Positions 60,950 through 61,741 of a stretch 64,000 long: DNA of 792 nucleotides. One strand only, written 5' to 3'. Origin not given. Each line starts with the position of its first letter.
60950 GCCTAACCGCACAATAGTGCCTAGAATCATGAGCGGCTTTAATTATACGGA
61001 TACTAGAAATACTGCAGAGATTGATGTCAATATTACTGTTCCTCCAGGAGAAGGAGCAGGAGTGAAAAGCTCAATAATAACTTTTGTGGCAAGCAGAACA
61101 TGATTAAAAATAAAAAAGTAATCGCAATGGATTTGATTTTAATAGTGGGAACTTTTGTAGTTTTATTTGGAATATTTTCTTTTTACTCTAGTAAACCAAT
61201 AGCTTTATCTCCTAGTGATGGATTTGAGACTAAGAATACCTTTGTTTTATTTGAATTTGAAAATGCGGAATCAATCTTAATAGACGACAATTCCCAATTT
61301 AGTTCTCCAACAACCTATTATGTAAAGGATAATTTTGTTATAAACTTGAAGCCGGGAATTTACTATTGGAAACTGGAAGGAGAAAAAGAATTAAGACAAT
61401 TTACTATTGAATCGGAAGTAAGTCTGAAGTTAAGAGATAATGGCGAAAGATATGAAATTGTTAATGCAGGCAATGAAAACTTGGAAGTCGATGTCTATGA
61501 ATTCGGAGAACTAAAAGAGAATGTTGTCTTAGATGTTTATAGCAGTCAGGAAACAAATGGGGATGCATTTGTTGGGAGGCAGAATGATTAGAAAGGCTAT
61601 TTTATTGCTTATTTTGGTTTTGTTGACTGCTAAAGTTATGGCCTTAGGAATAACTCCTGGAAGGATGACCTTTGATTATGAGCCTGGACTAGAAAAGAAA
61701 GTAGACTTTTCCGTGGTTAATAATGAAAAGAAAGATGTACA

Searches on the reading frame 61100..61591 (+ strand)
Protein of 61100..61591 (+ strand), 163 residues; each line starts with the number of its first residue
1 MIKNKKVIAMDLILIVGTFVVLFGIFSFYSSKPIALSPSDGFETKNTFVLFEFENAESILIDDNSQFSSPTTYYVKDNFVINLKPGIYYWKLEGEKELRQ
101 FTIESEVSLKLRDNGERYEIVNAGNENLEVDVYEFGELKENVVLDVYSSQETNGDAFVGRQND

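Call 4: search_protein_families(library=pfam, proteins=[window:61100-61591:+], max_evalue=0.1)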
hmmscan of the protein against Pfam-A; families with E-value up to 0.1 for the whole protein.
window:61100-61591:+ (163 aa): 1 family
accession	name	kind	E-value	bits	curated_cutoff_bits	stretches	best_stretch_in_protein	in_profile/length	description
PF23064.1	CUB_M02D8_5_5th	-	0.084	13.4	27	0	111-153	17-60/112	M02D8_5-like, fifth CUB domain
